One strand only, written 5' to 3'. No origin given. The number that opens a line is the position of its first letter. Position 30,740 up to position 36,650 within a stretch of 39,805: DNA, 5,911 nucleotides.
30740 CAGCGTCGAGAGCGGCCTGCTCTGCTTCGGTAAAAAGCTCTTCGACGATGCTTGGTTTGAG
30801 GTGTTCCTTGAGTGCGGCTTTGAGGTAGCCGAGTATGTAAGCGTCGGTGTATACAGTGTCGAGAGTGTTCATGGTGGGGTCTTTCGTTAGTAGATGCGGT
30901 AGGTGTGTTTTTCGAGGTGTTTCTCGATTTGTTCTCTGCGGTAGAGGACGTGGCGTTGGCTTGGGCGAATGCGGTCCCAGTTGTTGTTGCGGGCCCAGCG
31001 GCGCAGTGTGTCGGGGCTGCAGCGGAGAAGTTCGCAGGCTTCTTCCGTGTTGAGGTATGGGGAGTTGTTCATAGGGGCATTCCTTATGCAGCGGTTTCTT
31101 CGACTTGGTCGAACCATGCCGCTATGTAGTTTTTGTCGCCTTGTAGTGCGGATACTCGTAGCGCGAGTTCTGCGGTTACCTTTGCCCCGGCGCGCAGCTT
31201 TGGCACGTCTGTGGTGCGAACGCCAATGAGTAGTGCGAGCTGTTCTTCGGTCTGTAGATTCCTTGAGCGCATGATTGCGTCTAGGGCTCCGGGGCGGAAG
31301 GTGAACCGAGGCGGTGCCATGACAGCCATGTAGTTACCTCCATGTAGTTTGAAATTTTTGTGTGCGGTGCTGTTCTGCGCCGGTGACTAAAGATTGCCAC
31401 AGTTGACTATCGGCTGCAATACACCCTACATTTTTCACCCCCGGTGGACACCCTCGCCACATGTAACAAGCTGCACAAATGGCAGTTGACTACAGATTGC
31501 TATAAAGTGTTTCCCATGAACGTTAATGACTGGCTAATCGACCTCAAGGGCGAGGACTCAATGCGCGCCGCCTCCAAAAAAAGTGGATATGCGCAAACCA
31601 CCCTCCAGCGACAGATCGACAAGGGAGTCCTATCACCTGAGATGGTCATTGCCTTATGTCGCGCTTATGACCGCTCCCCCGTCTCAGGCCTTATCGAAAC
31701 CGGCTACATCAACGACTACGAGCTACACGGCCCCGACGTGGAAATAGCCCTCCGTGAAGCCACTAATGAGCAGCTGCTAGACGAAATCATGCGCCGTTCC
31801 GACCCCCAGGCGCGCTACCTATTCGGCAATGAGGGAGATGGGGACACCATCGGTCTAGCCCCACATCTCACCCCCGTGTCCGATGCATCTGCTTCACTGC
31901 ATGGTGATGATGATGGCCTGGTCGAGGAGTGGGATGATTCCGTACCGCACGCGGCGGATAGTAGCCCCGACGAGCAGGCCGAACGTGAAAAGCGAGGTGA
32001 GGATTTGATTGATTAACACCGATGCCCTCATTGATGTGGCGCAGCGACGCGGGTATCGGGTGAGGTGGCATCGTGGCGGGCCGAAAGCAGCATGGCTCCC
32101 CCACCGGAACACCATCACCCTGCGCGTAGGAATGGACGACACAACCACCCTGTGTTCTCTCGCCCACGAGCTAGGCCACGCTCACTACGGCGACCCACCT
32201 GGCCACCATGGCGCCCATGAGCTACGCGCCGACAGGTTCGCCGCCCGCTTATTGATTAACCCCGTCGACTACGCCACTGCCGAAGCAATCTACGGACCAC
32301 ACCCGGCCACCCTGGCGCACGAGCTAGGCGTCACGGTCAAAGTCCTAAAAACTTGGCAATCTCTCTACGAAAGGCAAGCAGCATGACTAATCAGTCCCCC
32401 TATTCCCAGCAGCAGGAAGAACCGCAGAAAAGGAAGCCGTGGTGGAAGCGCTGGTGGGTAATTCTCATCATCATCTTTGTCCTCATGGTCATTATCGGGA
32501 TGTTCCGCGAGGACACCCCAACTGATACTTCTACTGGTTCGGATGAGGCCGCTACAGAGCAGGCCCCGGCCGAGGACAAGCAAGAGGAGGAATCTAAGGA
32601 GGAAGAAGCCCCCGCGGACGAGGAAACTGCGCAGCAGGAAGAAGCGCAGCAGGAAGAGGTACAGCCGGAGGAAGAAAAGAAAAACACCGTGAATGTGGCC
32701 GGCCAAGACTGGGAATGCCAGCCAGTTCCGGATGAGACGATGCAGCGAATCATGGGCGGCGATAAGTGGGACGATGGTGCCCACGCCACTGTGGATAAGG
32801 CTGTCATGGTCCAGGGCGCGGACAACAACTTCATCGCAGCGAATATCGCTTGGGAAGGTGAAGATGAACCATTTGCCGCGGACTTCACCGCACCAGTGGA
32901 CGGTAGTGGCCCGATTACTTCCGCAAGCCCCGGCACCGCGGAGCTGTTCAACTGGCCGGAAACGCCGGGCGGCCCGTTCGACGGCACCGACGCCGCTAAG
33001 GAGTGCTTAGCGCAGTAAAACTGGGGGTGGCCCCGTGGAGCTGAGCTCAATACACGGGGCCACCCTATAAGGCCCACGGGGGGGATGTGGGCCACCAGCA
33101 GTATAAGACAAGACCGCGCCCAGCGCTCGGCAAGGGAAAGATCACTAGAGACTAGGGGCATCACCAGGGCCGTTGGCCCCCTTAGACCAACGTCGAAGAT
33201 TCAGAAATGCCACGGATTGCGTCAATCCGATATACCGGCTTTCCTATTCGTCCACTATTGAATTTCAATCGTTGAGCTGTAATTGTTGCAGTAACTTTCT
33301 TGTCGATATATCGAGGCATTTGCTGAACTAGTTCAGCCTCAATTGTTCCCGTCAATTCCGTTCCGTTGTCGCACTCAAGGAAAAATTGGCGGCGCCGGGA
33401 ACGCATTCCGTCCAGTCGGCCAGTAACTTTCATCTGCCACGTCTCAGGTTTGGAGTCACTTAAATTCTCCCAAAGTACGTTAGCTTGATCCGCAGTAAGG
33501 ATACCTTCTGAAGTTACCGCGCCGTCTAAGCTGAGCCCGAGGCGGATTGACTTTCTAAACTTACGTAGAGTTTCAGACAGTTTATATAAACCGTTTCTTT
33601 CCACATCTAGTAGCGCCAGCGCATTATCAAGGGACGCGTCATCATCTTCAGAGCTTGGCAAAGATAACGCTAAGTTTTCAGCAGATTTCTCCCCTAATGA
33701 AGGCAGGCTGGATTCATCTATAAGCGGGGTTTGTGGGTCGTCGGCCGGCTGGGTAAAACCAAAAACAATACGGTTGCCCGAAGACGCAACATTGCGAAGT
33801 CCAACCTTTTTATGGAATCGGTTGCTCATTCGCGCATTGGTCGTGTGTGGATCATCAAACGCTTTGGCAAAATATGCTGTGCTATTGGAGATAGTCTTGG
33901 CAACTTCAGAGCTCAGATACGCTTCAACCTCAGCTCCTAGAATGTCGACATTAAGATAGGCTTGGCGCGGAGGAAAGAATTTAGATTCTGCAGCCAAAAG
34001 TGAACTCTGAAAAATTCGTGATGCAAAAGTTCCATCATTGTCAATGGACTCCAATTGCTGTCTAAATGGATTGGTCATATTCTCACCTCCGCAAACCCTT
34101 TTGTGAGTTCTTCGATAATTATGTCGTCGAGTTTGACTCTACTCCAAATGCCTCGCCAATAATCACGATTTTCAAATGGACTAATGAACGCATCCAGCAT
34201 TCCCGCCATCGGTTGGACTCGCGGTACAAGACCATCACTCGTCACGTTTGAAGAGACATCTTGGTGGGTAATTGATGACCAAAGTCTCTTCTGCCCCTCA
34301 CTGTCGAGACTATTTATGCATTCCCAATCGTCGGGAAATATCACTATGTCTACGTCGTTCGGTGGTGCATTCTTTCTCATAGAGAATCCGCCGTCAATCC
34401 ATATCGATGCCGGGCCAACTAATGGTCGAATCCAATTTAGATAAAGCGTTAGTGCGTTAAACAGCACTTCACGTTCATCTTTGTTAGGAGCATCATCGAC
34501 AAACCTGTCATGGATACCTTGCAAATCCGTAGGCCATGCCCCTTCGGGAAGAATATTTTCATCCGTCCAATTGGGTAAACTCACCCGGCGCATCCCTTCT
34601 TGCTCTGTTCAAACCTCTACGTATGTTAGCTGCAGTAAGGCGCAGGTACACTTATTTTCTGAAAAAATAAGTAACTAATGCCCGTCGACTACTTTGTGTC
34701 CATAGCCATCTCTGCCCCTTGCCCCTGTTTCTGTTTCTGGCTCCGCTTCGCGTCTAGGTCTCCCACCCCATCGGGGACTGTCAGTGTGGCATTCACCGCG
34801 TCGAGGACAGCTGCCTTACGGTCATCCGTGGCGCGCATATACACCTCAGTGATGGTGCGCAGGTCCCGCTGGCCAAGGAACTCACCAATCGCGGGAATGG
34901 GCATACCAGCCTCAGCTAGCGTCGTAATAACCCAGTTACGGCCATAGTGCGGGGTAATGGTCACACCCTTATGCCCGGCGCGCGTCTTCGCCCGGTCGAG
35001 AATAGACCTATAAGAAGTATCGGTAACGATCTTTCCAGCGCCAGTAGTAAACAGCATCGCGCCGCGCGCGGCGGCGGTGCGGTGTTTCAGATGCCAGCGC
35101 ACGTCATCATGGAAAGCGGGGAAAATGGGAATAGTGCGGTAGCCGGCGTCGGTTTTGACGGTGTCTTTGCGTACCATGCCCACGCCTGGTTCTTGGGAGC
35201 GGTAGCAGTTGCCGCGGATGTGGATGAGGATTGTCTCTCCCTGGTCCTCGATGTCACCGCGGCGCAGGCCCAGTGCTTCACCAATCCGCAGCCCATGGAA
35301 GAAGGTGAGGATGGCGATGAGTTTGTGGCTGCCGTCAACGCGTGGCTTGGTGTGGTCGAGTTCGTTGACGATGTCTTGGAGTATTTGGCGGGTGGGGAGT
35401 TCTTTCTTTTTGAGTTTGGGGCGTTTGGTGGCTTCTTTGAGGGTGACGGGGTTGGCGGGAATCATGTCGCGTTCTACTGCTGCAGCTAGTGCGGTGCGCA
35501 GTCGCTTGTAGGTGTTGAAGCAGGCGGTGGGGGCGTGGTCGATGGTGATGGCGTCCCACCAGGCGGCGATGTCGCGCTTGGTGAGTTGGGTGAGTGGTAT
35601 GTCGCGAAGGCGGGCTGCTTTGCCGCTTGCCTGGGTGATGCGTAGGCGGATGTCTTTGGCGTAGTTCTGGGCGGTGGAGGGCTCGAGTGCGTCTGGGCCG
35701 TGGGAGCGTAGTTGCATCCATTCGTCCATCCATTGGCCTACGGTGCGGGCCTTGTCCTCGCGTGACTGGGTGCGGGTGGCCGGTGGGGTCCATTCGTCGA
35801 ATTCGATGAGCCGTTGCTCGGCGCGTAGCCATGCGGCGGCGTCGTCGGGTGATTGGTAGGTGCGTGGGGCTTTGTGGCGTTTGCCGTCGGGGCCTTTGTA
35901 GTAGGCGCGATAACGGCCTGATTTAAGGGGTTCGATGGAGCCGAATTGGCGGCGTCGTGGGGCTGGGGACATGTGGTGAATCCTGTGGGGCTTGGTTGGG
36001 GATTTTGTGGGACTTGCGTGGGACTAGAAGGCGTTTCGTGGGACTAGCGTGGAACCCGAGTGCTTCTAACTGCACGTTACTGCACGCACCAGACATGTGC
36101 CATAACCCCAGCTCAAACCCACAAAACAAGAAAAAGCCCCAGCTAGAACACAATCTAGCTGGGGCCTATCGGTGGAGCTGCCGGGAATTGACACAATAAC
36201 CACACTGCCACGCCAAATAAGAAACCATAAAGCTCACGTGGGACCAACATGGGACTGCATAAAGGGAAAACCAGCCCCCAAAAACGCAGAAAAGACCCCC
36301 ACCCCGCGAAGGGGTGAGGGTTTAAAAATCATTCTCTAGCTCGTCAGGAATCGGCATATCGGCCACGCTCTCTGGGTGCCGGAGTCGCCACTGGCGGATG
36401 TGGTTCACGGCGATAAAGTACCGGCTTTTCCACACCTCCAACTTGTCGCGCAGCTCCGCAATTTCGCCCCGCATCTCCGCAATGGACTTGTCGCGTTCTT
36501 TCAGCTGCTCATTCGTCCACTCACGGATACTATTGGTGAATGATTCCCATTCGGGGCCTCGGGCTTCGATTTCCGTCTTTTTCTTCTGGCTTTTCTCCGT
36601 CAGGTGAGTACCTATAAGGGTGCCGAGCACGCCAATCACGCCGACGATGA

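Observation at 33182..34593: Compositionally foreign two-gene cassette (MNT/DUF6932-like nucleotidyltransferase + unknown 298-aa partner) in the prophage defence slot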

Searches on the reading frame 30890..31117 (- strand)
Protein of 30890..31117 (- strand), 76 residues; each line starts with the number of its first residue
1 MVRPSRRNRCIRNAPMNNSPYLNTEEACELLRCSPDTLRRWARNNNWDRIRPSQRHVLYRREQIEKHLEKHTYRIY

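Call 73: search_protein_families(library=pfam, proteins=[window:30890-31117:-], max_evalue=0.001)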
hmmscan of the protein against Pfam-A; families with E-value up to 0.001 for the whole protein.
window:30890-31117:- (76 aa): 6 families
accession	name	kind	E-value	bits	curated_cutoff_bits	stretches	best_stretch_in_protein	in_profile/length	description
PF12728.13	HTH_17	-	2e-11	44.4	27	1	21-71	1-50/51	Helix-turn-helix domain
PF13411.12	MerR_1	-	8.2e-05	23.1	21.6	1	24-65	3-44/69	MerR HTH family regulatory protein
PF00376.29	MerR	-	0.00029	21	28.2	1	24-43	2-21/38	MerR family regulatory protein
PF08220.18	HTH_DeoR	-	0.00047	20.3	21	0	17-40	10-33/57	DeoR-like helix-turn-helix domain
PF13384.12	HTH_23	-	0.00083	19.5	24.6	0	23-44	19-40/50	Homeodomain-like domain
PF13551.12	HTH_29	-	0.00084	19.8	28.1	0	23-43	14-34/64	Winged helix-turn helix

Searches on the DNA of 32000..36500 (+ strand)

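Call 10: search_dna_similar(query=window:32000-36500:+, collection=phages, mode=near, max_rows=25)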
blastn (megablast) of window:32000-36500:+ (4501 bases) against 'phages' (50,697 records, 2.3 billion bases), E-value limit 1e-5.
Records with a match: 1; places in all: 1; records where one place covers at least 80% of the query: 0.
Best place of each record, by identity: 80-90% 1.
By first word of the organism name: Corynebacterium 1.
By host as written in the record: Corynebacterium simulans IME1320 1.
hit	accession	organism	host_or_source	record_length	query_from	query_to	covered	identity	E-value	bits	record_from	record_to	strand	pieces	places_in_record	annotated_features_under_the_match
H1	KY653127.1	Corynebacterium phage IME1320_01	Corynebacterium simulans IME1320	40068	1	1139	25%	90.0%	0e+0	1474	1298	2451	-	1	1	hypothetical protein (x3)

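Call 14: get_annotated_region(hit=H1, flank=5000)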
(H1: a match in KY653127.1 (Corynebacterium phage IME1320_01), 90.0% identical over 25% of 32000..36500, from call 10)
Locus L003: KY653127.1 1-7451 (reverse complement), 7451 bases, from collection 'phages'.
description: Corynebacterium phage IME1320_01, complete genome.
organism: Corynebacterium phage IME1320_01 (NCBI taxid 1965535)
taxonomy: Viruses; Duplodnaviria; Heunggongvirae; Uroviricota; Caudoviricetes
host: Corynebacterium simulans IME1320; source: -; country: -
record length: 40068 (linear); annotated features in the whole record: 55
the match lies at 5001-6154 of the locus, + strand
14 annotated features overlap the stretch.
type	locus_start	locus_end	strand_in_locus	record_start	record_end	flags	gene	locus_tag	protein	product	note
CDS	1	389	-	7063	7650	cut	-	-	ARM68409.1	hypothetical protein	-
CDS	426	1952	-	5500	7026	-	-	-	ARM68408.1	hypothetical protein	-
CDS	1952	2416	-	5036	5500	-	-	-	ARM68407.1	hypothetical protein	-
CDS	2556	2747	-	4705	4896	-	-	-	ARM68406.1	hypothetical protein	-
CDS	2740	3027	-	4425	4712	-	-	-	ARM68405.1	hypothetical protein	-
CDS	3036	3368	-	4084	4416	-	-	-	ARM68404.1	hypothetical protein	-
CDS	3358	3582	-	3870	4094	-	-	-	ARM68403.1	hypothetical protein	-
CDS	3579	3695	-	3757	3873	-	-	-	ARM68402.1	hypothetical protein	-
CDS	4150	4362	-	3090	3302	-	-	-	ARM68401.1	hypothetical protein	-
CDS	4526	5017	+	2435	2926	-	-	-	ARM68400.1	hypothetical protein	-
CDS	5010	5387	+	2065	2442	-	-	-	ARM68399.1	hypothetical protein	-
CDS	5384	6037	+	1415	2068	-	-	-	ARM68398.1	hypothetical protein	-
CDS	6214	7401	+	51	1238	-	-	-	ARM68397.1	integrase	-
misc_feature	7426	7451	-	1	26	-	-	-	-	-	attP-L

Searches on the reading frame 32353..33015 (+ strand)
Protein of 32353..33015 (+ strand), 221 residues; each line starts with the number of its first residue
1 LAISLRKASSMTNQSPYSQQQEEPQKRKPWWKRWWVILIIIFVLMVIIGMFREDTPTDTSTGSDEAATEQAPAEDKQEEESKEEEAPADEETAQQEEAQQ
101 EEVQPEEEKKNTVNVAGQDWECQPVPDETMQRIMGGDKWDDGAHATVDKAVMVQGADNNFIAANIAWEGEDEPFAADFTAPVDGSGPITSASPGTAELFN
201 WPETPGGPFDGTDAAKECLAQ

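Call 73: search_protein_families(library=pfam, proteins=[window:32353-33015:+], max_evalue=0.001)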
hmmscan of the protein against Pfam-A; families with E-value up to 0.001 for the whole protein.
window:32353-33015:+ (221 aa): 1 family
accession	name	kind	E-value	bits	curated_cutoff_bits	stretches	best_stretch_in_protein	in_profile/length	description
PF15013.11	CCSMST1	-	0.00011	22.8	26.1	1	7-61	10-59/74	CCSMST1 family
